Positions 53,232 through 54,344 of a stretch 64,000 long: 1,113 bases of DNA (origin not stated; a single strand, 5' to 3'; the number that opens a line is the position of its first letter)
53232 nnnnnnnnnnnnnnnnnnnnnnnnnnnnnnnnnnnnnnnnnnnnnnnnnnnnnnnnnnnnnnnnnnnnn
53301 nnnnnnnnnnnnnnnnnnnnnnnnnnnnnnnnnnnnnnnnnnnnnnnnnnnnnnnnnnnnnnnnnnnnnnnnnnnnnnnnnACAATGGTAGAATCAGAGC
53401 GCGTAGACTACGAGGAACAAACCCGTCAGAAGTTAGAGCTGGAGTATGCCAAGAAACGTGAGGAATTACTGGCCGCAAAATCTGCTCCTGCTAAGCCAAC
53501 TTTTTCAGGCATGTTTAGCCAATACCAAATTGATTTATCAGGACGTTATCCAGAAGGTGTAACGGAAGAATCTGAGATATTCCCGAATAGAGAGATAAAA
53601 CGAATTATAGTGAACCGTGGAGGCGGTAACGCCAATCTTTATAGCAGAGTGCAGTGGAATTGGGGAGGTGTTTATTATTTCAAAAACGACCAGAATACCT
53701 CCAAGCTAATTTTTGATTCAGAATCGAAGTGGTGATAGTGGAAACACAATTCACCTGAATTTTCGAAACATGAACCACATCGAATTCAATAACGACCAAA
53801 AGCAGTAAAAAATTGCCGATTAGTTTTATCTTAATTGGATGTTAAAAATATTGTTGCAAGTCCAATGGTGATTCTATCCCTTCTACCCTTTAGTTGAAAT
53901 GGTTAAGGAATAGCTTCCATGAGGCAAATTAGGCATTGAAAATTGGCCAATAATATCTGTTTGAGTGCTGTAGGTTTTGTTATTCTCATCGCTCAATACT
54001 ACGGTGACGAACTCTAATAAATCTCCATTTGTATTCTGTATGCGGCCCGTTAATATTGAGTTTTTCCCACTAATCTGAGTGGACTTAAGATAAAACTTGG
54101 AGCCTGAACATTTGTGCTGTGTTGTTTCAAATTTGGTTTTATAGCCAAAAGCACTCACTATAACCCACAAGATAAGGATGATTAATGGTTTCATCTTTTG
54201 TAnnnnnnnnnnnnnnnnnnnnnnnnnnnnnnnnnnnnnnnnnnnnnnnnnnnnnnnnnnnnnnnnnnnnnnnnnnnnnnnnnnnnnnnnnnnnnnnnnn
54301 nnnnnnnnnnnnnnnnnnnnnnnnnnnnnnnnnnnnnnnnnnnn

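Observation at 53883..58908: Co-directional asmA-like, porE-like and small CRD-protein operon convergent on the giant ER/K protein; CRD and ER/K modules are shared across the locus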

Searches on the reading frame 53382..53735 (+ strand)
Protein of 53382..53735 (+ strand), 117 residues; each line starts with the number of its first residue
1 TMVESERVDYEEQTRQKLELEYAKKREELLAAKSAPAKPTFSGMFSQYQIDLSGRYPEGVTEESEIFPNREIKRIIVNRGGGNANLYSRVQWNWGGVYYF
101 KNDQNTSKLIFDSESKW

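Call 70: search_protein_representatives(protein=window:53382-53735:+)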
Query: 117 residues. Proteins with E-value up to 0.001 (for the whole library): 264; up to 1e-10: 15; up to 1e-30: 3. The best 150 are listed.
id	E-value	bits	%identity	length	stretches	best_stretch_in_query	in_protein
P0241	9.8e-68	241.7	94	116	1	2-117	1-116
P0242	1.4e-33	131.6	55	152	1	2-117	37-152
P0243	1.1e-31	125.5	51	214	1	3-117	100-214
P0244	1.2e-22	96.3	46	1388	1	5-117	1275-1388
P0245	1.3e-20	89.9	45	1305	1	4-117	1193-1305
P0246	3.0e-20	88.7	58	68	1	51-117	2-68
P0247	1.9e-17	79.6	56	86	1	51-117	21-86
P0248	3.7e-17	78.7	43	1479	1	7-117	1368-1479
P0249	1.1e-13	67.5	44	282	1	10-116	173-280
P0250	1.4e-12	64.0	53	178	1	45-115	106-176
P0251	1.8e-12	63.6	47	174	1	21-114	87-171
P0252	7.4e-12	61.6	38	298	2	50-115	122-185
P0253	1.1e-11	61.1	52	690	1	47-116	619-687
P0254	2.1e-11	60.2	44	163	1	18-116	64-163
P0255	7.9e-11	58.3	41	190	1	16-115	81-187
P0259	1.4e-09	54.3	42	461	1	35-116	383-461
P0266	3.9e-09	52.8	42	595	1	9-116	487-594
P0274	9.0e-09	51.7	47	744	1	45-115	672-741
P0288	4.2e-08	49.5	36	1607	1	12-114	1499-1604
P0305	1.3e-07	47.9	44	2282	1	46-116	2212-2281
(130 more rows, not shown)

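Call 73: search_protein_families(library=pfam, proteins=[P0244, P0248, P0253, P0266, P0274, P0305, P0288, P0249, P0252, P0259], max_evalue=0.001)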
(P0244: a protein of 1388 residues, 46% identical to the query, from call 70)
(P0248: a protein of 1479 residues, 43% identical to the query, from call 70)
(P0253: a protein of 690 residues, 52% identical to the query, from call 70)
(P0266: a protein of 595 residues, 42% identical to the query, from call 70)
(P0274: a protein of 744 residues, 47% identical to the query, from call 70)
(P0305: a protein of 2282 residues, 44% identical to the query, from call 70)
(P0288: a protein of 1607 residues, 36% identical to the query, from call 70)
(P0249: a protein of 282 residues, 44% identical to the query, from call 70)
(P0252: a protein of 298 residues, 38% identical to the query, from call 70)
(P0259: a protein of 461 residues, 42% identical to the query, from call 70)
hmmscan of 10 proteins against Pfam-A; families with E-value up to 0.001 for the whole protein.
P0244 (1388 aa): 6 families
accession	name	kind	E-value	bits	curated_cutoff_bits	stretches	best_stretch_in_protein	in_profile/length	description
PF13414.12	TPR_11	-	2e-15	56.6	26.8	1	536-568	2-34/42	TPR repeat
PF07719.23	TPR_2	-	1.8e-14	53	27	0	340-369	5-34/34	Tetratricopeptide repeat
PF00515.34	TPR_1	-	9.8e-11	41.4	27.8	0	282-304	11-33/34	Tetratricopeptide repeat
PF13620.12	CarboxypepD_reg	-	4.5e-07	30.5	32.3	1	32-91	4-65/82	Carboxypeptidase regulatory-like domain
PF13181.12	TPR_8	-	4.5e-06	26.9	25.7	0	286-304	15-33/34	Tetratricopeptide repeat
PF17210.9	SdrD_B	-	0.00024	21.7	29.7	1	35-85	18-70/112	SdrD B-like domain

P0248 (1479 aa): 6 families
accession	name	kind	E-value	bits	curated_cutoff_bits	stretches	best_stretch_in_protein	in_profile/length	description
PF00515.34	TPR_1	-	1.4e-20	72.6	27.8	0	331-352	8-29/34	Tetratricopeptide repeat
PF07719.23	TPR_2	-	5.2e-19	67.2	27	0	676-702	8-34/34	Tetratricopeptide repeat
PF13414.12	TPR_11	-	4.3e-18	65.1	26.8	0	331-360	1-30/42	TPR repeat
PF13181.12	TPR_8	-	2.9e-08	33.7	25.7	0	564-584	13-33/34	Tetratricopeptide repeat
PF13620.12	CarboxypepD_reg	-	5e-05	24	32.3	1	38-109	2-70/82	Carboxypeptidase regulatory-like domain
PF22902.2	NOMO1-like_9th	-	0.00071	19.8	27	0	47-103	11-65/75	BOS complex subunit NOMO1-like, beta sandwich domain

P0253 (690 aa): 10 families
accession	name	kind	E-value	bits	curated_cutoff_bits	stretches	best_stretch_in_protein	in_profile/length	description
PF00515.34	TPR_1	-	1e-14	54.1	27.8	0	481-502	12-33/34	Tetratricopeptide repeat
PF07719.23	TPR_2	-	1.9e-13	49.8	27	0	291-320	4-33/34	Tetratricopeptide repeat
PF13432.12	TPR_16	-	1.3e-10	41.9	32.7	0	293-320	2-29/65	Tetratricopeptide repeat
PF13414.12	TPR_11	-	7.6e-09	35.6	26.8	0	179-205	1-27/42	TPR repeat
PF13181.12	TPR_8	-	2.2e-06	27.8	25.7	0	289-320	2-33/34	Tetratricopeptide repeat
PF14559.12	TPR_19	-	2.7e-05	24.8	25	0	480-502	1-23/68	Tetratricopeptide repeat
PF13620.12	CarboxypepD_reg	-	7.3e-05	23.5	32.3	1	42-93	12-64/82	Carboxypeptidase regulatory-like domain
PF13428.12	TPR_14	-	7.6e-05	23.5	23.5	0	295-320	8-33/44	Tetratricopeptide repeat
PF17210.9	SdrD_B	-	0.00056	20.5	29.7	0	35-92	15-73/112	SdrD B-like domain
PF22902.2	NOMO1-like_9th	-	0.00056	20.1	27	0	43-93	12-65/75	BOS complex subunit NOMO1-like, beta sandwich domain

P0266 (595 aa): 11 families
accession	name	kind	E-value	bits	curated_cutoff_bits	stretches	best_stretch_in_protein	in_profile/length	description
PF07719.23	TPR_2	-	3.4e-22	77.1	27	2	188-215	7-34/34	Tetratricopeptide repeat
PF00515.34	TPR_1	-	1.1e-15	57.1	27.8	1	189-215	8-34/34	Tetratricopeptide repeat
PF13181.12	TPR_8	-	1.2e-15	56.7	25.7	1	308-338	3-33/34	Tetratricopeptide repeat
PF13414.12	TPR_11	-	2.2e-13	50.1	26.8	1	190-215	2-27/42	TPR repeat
PF14559.12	TPR_19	-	4.9e-08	33.6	25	0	192-216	1-25/68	Tetratricopeptide repeat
PF13620.12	CarboxypepD_reg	-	1.5e-07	32.1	32.3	1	44-104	2-64/82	Carboxypeptidase regulatory-like domain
PF13432.12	TPR_16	-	2.4e-06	28.3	32.7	0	291-338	16-63/65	Tetratricopeptide repeat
PF13428.12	TPR_14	-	7.9e-06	26.5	23.5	0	187-215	6-34/44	Tetratricopeptide repeat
PF13424.12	TPR_12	-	2.3e-05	24.9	30.1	0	192-211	13-32/77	Tetratricopeptide repeat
PF13715.12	CarbopepD_reg_2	-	7.3e-05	23.2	32.2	1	44-109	1-65/88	CarboxypepD_reg-like domain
PF09976.15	TPR_21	-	0.00053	20.2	25.5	1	194-340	32-180/193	Tetratricopeptide repeat-like domain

P0274 (744 aa): 9 families
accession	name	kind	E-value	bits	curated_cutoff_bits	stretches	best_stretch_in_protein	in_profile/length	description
PF07719.23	TPR_2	-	1.1e-19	69.3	27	0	600-627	6-33/34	Tetratricopeptide repeat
PF00515.34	TPR_1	-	2e-12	46.8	27.8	0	602-627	8-33/34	Tetratricopeptide repeat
PF13414.12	TPR_11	-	4.5e-09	36.3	26.8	1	176-200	2-26/42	TPR repeat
PF13424.12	TPR_12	-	1.2e-06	29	30.1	0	179-195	14-72/77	Tetratricopeptide repeat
PF13428.12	TPR_14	-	3e-06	27.8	23.5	0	231-257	7-33/44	Tetratricopeptide repeat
PF13176.12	TPR_7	-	8.6e-06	25.9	27.9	0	180-199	11-32/36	Tetratricopeptide repeat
PF13181.12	TPR_8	-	2.4e-05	24.6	25.7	0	294-320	7-33/34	Tetratricopeptide repeat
PF13432.12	TPR_16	-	7.6e-05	23.5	32.7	0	174-199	3-28/65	Tetratricopeptide repeat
PF19556.4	PRTRC_E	-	0.00065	19.9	26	1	159-221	109-165/175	PRTRC system protein E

P0305 (2282 aa): 11 families
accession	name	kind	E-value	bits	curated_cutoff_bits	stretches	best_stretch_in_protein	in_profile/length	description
PF07719.23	TPR_2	-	3.2e-46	152.1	27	0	1676-1699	8-31/34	Tetratricopeptide repeat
PF13181.12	TPR_8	-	5e-42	138.9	25.7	0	1446-1472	7-33/34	Tetratricopeptide repeat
PF00515.34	TPR_1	-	5.9e-16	58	27.8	0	1394-1415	12-33/34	Tetratricopeptide repeat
PF11221.13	Med21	-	3.2e-11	44.2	37.3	0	1075-1110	98-133/144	Subunit 21 of Mediator complex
PF13414.12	TPR_11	-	8.1e-08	32.3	26.8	0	1448-1473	2-27/42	TPR repeat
PF13428.12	TPR_14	-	1.2e-07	32.1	23.5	0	1445-1473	6-34/44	Tetratricopeptide repeat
PF25064.1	ARM_TT21_5th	-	1.5e-07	32.1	27.8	0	1961-2074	8-115/117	TT21 fifth ARM repeats domain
PF13424.12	TPR_12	-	5e-06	27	30.1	0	991-1016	10-34/77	Tetratricopeptide repeat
PF07431.17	DUF1512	-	5.8e-06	26.5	25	0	1081-1161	28-105/177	Protein of unknown function (DUF1512) N-terminal domain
PF21395.2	Arc_capsid_dom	-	1.6e-05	25.3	27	0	792-820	4-32/62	Activity-regulated cytoskeleton-associated protein, capsid domain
PF13432.12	TPR_16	-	0.00051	20.9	32.7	0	1445-1472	36-63/65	Tetratricopeptide repeat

P0288 (1607 aa): 7 families
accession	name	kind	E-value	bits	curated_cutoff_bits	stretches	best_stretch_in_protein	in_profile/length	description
PF13414.12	TPR_11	-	3.2e-17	62.4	26.8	0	1144-1161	9-26/42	TPR repeat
PF07719.23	TPR_2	-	5.7e-16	57.7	27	0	394-419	8-33/34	Tetratricopeptide repeat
PF00515.34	TPR_1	-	5e-14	51.9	27.8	0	399-419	13-33/34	Tetratricopeptide repeat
PF19556.4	PRTRC_E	-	5.3e-09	36.5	26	0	1248-1326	73-148/175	PRTRC system protein E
PF14195.11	DUF4316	-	1.2e-06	28.6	25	0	580-602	19-41/43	Domain of unknown function (DUF4316)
PF21154.2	RPN7_PSMD6_C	-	0.00043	20.2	26.9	0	608-619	2-13/23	26S proteasome regulatory subunit RPN7/PSMD6 C-terminal helix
PF13424.12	TPR_12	-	0.00085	19.9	30.1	0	307-338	44-75/77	Tetratricopeptide repeat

P0249 (282 aa): 8 families
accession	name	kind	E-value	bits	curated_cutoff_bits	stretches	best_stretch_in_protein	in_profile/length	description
PF07719.23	TPR_2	-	7.9e-12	44.8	27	1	64-91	6-33/34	Tetratricopeptide repeat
PF13181.12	TPR_8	-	4.2e-07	30.1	25.7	0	13-35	11-33/34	Tetratricopeptide repeat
PF00515.34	TPR_1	-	2.3e-06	27.6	27.8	0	14-35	12-33/34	Tetratricopeptide repeat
PF13414.12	TPR_11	-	3.7e-06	27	26.8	1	67-91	2-26/42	TPR repeat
PF14559.12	TPR_19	-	0.00022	21.9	25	0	69-92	1-24/68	Tetratricopeptide repeat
PF00903.31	Glyoxalase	-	0.00023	22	20.6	0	17-43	10-39/121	Glyoxalase/Bleomycin resistance protein/Dioxygenase superfamily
PF25575.1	TPR_BSK1_C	-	0.00027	21.3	42.2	0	114-153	33-72/118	Serine/threonine-protein kinase BSK1-like, TPR repeats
PF17874.7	TPR_MalT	-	0.00071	19.4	45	0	6-89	83-152/336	MalT-like TPR region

P0252 (298 aa): 0 families

P0259 (461 aa): 3 families
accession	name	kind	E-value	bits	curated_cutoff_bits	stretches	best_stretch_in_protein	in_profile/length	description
PF07719.23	TPR_2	-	1e-06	28.9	27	0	261-289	5-33/34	Tetratricopeptide repeat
PF13181.12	TPR_8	-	0.00011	22.5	25.7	0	263-289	7-33/34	Tetratricopeptide repeat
PF19512.4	DUF6046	-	0.00028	21.3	27.4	0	349-375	47-73/122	Domain of unknown function (DUF6046)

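Call 100: find_encoding_contigs(protein=P0248, flank=8000, max_places=2)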
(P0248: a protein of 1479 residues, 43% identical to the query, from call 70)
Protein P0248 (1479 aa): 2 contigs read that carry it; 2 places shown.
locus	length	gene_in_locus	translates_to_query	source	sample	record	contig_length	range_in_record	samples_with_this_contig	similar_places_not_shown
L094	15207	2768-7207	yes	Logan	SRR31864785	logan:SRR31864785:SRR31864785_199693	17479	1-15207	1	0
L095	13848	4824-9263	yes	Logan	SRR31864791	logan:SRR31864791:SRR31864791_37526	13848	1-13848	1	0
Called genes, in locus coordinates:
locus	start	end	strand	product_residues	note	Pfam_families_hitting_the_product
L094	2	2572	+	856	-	?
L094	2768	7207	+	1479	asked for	PF00515:TPR_1 (faint), PF07719:TPR_2 (faint), PF13181:TPR_8 (faint), PF13414:TPR_11 (faint)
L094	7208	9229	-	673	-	PF00515:TPR_1 (weak), PF13414:TPR_11 (weak), PF00515:TPR_1, PF07719:TPR_2 (weak), PF13181:TPR_8 (weak), PF25063:ARM_TT21_C (weak), PF13414:TPR_11 (weak), PF13431:TPR_17 (weak), +13 more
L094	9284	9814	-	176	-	PF00186:DHFR_1 (weak), PF01872:RibD_C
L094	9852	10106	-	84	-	-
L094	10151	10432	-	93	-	-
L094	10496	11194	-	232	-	PF05013:FGase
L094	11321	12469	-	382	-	PF09411:PagL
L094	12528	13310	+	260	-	-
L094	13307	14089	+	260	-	PF01503:PRA-PH (faint), PF03819:MazG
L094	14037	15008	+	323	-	PF01569:PAP2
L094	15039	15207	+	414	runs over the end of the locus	PF22481:DUF6985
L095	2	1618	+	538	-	?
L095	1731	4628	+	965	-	PF18962:Por_Secre_tail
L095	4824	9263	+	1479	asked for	PF00515:TPR_1 (faint), PF07719:TPR_2 (faint), PF13181:TPR_8 (faint), PF13414:TPR_11 (faint)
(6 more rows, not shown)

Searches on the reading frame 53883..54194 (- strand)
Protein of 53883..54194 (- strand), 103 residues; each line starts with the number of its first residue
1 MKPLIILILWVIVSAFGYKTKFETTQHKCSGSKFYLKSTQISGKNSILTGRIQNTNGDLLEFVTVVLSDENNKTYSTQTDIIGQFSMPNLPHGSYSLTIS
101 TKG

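Call 6: search_protein_families(library=pfam, proteins=[window:53883-54194:-], max_evalue=0.1)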
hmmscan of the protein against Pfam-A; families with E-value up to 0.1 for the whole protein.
window:53883-54194:- (103 aa): 8 families
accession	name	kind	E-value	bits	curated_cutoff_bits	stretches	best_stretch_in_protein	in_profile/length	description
PF13620.12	CarboxypepD_reg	-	1.6e-11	44.8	32.3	1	48-103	2-58/82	Carboxypeptidase regulatory-like domain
PF13715.12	CarbopepD_reg_2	-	8.4e-08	32.6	32.2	1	49-102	2-53/88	CarboxypepD_reg-like domain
PF14686.12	fn3_3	-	0.00066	19.8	24.4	1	66-99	17-51/75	Polysaccharide lyase family 4, domain II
PF09430.16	EMC7_beta-sandw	-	0.00083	20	26.6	1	57-100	4-46/122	ER membrane protein complex subunit 7, beta-sandwich domain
PF17210.9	SdrD_B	-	0.0012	19.4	29.7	1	52-101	16-66/112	SdrD B-like domain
PF17802.7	SpaA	-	0.0057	17.2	23.1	1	53-97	9-56/91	Prealbumin-like fold domain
PF23193.1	NOMO_3rd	-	0.044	14.3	27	1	66-97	51-82/120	NOMO third transthyretin-like domain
PF07495.19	Y_Y_Y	-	0.085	13.2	26.6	0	75-102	22-47/65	Y_Y_Y domain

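Call 7: search_protein_families(library=ncbifam, proteins=[window:53883-54194:-], max_evalue=0.1)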
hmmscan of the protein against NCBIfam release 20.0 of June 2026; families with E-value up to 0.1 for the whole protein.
window:53883-54194:- (103 aa): 1 family
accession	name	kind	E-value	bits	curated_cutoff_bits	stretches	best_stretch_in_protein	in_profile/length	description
NF041897.1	pecacetest_PaeY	equivalog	0.032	12.9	1000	1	6-87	10-88/549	pectin acetylesterase PaeY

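Call 52: find_encoding_contigs(protein=window:53883-54194:-, flank=10000, max_places=4)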
Protein window:53883-54194:- (103 aa): no gene with exactly this product is on record in the collection.
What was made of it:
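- Tried and rejected: An exact-sequence look-up found the small ORF in no record (call 52).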
